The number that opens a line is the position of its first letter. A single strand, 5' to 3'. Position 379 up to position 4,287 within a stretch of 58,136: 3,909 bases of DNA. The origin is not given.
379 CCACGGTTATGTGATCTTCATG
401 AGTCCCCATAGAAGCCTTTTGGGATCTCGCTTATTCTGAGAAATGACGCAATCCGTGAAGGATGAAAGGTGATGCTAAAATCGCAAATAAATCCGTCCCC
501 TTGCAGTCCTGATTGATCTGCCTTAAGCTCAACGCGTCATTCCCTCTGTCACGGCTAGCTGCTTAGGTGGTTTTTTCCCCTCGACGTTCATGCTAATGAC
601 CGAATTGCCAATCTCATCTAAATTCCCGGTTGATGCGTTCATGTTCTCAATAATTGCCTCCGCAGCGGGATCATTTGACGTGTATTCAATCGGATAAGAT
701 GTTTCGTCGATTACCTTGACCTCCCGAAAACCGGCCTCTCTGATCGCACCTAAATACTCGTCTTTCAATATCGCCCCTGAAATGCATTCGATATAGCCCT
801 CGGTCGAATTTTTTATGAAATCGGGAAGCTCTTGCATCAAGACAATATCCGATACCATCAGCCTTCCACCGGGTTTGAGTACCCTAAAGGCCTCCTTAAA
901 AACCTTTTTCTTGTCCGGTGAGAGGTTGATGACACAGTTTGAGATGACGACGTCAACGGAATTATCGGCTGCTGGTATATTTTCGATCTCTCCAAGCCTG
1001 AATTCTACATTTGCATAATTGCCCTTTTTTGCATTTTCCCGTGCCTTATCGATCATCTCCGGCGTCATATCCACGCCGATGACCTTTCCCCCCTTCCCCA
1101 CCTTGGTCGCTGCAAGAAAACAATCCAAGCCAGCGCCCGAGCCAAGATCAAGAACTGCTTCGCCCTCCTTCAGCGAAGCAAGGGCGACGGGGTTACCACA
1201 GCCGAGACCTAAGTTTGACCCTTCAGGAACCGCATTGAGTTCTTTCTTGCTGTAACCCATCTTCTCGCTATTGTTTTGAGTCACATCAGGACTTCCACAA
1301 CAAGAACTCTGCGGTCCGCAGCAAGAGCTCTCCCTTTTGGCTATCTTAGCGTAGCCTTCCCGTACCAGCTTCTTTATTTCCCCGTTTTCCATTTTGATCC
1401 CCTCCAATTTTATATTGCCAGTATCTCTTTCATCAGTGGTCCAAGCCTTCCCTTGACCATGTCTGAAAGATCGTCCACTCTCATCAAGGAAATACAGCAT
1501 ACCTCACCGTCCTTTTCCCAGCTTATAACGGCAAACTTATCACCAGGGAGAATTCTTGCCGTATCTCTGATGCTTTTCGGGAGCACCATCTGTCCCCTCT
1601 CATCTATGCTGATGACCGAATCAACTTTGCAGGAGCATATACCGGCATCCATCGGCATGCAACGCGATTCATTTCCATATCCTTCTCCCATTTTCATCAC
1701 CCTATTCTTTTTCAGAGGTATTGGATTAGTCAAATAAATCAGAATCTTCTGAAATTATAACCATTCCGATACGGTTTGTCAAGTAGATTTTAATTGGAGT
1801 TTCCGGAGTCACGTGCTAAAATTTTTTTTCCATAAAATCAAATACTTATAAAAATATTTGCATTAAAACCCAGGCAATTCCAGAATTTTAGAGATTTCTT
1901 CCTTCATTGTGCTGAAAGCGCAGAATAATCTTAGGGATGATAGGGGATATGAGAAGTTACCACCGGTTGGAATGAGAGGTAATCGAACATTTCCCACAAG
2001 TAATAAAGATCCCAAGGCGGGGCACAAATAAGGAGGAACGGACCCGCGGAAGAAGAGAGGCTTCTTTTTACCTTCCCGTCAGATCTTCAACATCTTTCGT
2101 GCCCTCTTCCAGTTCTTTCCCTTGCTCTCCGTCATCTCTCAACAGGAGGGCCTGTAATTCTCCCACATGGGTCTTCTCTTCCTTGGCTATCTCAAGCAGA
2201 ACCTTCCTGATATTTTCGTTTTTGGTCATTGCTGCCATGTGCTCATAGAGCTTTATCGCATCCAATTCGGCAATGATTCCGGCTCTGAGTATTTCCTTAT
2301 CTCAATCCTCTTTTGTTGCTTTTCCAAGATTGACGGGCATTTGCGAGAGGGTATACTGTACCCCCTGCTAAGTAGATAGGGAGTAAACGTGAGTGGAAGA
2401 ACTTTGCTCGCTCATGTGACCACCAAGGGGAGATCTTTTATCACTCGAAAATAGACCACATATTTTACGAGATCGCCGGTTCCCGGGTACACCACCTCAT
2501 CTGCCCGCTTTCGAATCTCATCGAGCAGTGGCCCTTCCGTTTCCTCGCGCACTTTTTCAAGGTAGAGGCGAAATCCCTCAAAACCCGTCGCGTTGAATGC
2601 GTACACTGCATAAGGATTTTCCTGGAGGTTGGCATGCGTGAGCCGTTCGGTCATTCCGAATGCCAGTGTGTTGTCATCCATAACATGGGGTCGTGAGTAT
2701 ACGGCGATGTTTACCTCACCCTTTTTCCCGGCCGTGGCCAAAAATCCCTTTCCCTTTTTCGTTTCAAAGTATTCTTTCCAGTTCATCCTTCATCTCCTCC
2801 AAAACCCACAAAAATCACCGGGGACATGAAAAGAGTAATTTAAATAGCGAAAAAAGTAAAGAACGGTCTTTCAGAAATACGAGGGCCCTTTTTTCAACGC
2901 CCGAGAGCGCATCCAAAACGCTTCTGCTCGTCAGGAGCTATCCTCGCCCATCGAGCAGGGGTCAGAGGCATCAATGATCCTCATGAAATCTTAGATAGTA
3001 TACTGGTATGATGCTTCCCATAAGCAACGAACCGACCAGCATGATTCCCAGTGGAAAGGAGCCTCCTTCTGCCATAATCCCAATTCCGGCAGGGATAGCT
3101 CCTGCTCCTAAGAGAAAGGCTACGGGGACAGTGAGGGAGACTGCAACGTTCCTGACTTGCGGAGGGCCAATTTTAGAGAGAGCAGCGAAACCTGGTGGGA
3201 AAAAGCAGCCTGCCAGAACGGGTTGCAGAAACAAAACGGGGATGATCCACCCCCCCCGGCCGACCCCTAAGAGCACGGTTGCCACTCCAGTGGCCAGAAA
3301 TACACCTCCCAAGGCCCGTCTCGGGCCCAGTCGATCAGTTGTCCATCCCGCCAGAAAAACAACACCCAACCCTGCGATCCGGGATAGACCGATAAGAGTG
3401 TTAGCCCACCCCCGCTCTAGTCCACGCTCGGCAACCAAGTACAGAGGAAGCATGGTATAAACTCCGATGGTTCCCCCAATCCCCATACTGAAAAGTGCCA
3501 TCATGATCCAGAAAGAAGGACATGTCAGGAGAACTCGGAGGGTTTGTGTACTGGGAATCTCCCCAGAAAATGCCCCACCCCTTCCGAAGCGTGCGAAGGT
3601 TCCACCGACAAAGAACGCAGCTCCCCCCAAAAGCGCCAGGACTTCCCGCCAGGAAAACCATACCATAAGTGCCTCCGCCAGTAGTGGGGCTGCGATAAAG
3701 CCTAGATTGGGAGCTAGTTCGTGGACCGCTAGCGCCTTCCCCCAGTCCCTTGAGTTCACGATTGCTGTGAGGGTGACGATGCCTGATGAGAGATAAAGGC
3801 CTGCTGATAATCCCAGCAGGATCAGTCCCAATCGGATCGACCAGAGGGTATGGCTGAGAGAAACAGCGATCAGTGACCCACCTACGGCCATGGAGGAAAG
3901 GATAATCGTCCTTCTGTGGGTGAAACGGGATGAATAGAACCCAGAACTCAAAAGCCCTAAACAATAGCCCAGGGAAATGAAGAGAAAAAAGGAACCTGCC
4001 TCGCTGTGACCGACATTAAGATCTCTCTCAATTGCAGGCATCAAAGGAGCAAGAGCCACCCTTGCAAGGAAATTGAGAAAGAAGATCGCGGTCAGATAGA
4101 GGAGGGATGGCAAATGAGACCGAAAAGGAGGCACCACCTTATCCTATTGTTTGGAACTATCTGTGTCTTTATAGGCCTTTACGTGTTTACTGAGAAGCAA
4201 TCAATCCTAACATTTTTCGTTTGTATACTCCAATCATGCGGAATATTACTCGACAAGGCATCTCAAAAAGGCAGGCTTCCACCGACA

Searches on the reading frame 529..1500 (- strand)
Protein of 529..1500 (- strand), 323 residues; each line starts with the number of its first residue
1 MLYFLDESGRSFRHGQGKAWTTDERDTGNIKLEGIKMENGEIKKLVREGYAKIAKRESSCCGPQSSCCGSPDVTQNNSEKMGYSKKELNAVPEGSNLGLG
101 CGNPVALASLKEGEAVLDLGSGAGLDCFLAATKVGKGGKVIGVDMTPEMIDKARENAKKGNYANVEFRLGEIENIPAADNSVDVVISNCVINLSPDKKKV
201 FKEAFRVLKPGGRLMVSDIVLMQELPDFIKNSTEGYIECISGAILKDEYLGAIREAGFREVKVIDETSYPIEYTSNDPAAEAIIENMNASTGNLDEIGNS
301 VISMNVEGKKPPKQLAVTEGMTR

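Call 67: search_protein_families(library=pfam, proteins=[window:529-1500:-])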
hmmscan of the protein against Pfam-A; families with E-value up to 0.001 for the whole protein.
window:529-1500:- (323 aa): 16 families
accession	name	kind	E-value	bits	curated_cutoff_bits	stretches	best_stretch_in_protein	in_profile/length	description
PF13847.12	Methyltransf_31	-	6e-44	149.7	27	1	111-257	2-145/145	Methyltransferase domain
PF08241.18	Methyltransf_11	-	3.1e-24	85.9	21.2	1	117-215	1-94/95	Methyltransferase domain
PF13649.12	Methyltransf_25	-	3.6e-24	85.7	27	1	116-212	1-97/97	Methyltransferase domain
PF01209.24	Ubie_methyltran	-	1e-20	74.5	20.1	1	109-218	44-153/233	ubiE/COQ5 methyltransferase family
PF08242.18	Methyltransf_12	-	7.7e-15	55.9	30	1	117-214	1-98/98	Methyltransferase domain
PF01135.25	PCMT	-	3.7e-11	43.7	20.3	1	107-216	68-171/210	Protein-L-isoaspartate(D-aspartate) O-methyltransferase (PCMT)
PF13489.12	Methyltransf_23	-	4.9e-11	43.1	27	1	107-219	17-119/164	Methyltransferase domain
PF06325.19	PrmA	-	2.9e-10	40.6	22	1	110-223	159-265/296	Ribosomal protein L11 methyltransferase (PrmA)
PF05175.20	MTS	-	1.2e-07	32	23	1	109-216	26-138/170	Methyltransferase small domain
PF05148.21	Methyltransf_8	-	5.3e-07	30.2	27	1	170-219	111-159/219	Hypothetical methyltransferase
PF20922.3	Anamorsin_N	-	8.8e-06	26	27.1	1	145-223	12-94/163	Anamorsin, N-terminal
PF02353.26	CMAS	-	1.2e-05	25.2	27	1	108-224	58-172/273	Mycolic acid cyclopropane synthetase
PF01170.24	UPF0020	-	3.8e-05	23.9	22.3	1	138-188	77-128/197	RMKL-like, methyltransferase domain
PF13679.12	Methyltransf_32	-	4.2e-05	24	27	1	112-186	25-106/143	Methyltransferase domain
PF01728.25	FtsJ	-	5.4e-05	23.6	24.1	1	110-197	19-107/181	FtsJ-like methyltransferase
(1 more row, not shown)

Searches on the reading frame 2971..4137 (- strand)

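Call 49: search_protein_families(library=pfam, proteins=[window:2971-4137:-])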
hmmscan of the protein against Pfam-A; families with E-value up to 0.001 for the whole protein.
window:2971-4137:- (388 aa): 1 family
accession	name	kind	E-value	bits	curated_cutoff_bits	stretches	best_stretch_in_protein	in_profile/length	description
PF07690.21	MFS_1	-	1.7e-36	126.3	33.4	2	16-347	2-345/347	Major Facilitator Superfamily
